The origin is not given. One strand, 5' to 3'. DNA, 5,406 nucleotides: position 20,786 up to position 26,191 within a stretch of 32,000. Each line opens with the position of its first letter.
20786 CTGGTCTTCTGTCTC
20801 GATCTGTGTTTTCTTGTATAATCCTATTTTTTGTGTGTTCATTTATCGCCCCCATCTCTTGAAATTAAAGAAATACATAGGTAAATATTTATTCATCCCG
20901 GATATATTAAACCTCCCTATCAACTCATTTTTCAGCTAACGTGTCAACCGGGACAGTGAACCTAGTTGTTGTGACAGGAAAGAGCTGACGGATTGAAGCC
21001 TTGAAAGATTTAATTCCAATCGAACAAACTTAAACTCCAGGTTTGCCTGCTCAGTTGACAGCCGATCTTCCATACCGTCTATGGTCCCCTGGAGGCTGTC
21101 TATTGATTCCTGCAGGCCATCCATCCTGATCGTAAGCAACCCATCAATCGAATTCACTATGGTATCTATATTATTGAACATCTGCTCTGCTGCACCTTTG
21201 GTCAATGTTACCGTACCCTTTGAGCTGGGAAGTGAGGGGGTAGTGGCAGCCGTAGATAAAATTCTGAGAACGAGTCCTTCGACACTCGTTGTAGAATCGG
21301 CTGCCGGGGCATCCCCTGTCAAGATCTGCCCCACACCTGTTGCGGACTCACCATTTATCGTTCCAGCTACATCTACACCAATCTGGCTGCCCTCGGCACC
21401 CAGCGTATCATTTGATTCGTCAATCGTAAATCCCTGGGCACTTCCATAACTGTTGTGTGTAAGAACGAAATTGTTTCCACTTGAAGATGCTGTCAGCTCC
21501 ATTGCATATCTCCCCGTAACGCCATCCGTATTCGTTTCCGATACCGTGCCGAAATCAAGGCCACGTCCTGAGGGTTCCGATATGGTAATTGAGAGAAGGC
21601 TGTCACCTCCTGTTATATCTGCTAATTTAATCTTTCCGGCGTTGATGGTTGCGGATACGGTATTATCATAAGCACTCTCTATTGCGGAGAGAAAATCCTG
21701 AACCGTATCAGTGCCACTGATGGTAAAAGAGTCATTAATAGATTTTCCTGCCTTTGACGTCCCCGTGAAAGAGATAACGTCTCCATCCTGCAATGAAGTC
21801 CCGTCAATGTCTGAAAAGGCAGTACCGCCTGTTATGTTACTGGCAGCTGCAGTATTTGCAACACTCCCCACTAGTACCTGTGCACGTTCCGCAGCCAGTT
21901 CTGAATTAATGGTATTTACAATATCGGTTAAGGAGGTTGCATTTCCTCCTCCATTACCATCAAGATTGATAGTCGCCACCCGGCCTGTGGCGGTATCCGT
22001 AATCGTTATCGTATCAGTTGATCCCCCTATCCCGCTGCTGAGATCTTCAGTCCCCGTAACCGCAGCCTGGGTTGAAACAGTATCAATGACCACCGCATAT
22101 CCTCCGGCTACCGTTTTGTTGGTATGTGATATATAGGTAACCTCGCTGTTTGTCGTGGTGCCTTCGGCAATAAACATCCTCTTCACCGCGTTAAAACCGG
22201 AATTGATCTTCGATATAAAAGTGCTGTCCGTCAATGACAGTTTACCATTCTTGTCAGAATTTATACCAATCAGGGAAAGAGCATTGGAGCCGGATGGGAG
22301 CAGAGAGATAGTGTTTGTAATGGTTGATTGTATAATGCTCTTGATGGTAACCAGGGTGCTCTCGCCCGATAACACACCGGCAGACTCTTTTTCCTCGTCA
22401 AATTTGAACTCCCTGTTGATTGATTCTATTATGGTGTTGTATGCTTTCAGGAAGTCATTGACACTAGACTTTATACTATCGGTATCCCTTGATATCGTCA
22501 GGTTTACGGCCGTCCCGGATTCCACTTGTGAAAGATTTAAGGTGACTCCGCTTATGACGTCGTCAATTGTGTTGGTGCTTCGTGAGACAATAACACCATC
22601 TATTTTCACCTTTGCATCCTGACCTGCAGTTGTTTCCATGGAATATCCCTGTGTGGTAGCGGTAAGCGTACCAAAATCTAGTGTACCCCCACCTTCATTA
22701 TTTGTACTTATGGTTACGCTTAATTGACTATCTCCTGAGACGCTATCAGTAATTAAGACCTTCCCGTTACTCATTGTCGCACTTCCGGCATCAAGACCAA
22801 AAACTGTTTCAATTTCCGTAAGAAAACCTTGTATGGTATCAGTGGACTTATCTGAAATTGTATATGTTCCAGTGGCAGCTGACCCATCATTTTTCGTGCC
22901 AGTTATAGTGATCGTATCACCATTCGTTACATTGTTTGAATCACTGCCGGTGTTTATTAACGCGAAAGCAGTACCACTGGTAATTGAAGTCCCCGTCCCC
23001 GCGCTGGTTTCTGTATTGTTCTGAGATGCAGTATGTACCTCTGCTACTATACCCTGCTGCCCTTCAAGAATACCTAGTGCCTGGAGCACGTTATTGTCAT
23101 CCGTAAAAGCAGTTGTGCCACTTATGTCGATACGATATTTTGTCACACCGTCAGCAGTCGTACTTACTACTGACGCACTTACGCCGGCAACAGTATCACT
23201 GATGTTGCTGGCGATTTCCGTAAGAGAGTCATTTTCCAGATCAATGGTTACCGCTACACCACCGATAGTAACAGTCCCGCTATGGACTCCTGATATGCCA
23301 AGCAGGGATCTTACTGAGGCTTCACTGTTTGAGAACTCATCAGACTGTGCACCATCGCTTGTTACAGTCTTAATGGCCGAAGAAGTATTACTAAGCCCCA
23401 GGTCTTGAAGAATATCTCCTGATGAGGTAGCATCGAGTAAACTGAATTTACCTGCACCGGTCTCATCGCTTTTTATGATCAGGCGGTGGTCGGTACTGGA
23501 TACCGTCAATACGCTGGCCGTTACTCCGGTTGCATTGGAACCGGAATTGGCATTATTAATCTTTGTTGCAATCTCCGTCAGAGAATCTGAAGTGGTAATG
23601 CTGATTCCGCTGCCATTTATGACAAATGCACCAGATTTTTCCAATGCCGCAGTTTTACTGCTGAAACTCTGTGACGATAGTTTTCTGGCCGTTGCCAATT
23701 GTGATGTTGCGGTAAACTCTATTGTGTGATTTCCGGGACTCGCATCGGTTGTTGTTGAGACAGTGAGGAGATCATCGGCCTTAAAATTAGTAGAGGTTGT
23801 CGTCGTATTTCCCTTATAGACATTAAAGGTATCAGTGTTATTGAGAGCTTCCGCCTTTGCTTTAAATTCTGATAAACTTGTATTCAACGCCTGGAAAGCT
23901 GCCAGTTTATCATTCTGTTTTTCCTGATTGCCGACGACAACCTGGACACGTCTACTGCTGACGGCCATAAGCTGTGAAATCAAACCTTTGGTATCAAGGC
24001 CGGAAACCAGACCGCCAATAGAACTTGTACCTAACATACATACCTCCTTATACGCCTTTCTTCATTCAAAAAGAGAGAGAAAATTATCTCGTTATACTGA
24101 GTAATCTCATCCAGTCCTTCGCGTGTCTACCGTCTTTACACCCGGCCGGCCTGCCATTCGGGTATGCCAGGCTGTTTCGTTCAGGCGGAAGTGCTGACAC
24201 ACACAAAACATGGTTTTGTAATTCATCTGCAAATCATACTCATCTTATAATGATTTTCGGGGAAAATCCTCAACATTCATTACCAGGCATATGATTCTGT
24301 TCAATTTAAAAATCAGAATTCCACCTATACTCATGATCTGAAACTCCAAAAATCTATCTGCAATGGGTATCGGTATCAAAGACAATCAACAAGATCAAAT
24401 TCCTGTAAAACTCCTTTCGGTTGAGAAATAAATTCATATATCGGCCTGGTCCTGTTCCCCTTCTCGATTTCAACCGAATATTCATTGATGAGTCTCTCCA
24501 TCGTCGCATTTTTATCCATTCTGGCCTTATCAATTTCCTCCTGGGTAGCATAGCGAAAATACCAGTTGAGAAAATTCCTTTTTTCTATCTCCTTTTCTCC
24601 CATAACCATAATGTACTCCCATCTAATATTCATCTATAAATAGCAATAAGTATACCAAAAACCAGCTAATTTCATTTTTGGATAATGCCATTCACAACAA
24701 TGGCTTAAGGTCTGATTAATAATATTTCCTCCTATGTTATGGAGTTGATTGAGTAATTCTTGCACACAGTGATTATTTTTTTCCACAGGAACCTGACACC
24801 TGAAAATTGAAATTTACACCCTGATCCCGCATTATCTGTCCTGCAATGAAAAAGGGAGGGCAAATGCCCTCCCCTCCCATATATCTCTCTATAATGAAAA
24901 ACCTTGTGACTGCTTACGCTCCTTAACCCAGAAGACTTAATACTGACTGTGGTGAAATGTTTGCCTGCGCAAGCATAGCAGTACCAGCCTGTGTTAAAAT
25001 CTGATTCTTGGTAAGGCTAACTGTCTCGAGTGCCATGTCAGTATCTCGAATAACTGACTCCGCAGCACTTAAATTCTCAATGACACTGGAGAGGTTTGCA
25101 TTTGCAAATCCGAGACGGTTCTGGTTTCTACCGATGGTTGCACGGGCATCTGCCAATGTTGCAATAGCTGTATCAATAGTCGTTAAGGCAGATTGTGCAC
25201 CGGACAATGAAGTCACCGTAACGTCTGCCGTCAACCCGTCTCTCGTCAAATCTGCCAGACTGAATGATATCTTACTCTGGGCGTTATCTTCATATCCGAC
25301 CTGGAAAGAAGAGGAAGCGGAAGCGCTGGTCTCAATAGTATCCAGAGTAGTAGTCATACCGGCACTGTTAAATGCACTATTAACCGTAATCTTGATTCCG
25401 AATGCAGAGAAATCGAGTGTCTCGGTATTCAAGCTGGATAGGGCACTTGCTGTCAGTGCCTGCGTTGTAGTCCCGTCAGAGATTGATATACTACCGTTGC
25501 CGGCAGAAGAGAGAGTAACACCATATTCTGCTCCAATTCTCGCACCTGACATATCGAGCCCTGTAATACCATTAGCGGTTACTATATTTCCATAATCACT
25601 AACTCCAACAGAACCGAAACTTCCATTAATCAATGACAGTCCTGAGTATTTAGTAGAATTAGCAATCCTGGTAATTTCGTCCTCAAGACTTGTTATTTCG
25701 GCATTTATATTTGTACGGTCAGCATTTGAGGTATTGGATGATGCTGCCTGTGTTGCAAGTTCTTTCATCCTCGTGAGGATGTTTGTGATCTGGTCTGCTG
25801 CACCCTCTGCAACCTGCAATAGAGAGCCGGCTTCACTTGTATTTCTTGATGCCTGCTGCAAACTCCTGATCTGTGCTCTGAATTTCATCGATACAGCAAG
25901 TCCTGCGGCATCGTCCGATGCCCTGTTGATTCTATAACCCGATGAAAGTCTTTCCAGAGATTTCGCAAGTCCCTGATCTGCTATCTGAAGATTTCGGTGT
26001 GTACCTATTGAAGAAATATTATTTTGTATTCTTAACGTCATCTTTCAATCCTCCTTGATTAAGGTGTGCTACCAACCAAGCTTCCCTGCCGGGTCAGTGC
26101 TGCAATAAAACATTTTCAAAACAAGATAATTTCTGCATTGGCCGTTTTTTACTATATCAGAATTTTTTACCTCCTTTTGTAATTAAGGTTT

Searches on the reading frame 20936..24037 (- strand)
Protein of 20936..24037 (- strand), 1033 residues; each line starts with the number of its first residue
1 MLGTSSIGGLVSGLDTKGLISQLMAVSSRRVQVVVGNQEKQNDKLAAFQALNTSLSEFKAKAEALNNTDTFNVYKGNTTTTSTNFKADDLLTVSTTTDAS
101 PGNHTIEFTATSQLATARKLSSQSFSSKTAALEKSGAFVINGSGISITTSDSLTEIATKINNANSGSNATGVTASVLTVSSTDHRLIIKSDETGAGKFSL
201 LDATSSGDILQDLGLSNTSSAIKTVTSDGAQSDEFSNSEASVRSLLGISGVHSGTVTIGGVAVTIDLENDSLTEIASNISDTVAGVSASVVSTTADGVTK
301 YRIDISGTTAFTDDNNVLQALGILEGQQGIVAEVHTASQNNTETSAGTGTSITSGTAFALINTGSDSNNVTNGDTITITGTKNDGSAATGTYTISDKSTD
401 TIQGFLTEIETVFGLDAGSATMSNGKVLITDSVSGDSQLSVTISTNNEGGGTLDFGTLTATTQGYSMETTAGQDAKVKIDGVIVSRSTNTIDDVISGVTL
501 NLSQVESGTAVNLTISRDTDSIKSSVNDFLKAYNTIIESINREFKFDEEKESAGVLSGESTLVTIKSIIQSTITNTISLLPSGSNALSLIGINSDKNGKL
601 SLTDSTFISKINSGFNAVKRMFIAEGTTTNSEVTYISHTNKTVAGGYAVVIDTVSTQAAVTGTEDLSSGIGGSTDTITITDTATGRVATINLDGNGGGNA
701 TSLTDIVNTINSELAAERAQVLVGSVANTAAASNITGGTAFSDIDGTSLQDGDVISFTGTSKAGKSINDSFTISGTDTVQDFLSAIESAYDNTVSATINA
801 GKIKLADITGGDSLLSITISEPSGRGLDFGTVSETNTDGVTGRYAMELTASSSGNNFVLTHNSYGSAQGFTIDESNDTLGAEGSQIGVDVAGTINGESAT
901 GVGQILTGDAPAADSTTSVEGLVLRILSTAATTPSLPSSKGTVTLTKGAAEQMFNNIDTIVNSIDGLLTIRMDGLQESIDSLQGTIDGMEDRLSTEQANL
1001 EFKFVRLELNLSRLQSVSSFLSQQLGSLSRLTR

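Call 9: search_protein_families(library=pfam, proteins=[window:20936-24037:-], max_evalue=0.001)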
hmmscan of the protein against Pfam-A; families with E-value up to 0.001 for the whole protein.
window:20936-24037:- (1033 aa): 2 families
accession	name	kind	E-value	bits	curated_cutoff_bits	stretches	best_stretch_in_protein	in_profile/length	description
PF07195.17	FliD_C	-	1.3e-39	136.5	25.4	2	472-633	1-169/236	Flagellar hook-associated protein 2 C-terminus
PF02465.23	FliD_N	-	1.7e-14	54.6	24.8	1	12-117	1-96/97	Flagellar hook-associated protein 2 N-terminus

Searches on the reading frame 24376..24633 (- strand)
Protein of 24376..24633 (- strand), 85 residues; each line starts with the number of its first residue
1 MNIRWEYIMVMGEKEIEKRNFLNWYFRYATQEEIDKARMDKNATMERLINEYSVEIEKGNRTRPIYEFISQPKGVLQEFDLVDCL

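Call 68: search_protein_families(library=pfam, proteins=[window:24376-24633:-], max_evalue=0.01)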
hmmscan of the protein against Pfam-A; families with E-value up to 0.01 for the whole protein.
window:24376-24633:- (85 aa): 0 families

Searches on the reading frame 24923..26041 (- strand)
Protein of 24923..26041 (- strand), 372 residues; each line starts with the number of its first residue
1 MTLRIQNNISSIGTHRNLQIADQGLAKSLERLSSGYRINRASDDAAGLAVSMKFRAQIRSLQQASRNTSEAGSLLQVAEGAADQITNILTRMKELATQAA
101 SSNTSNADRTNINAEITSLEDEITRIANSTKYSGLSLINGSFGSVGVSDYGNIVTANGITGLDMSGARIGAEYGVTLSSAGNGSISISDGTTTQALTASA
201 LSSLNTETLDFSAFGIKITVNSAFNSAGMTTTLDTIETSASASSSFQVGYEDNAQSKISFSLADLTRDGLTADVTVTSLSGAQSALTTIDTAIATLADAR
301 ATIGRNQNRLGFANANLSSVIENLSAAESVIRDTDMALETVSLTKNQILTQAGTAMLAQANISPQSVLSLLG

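Call 9: search_protein_families(library=pfam, proteins=[window:24923-26041:-], max_evalue=0.001)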
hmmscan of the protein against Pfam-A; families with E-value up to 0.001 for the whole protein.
window:24923-26041:- (372 aa): 2 families
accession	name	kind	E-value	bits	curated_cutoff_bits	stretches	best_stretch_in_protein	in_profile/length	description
PF00669.25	Flagellin_N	-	4.9e-39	134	26.6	1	5-141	1-137/139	Bacterial flagellin N-terminal helical region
PF00700.27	Flagellin_C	-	4.8e-23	81.7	23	1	286-371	1-86/86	Bacterial flagellin C-terminal helical region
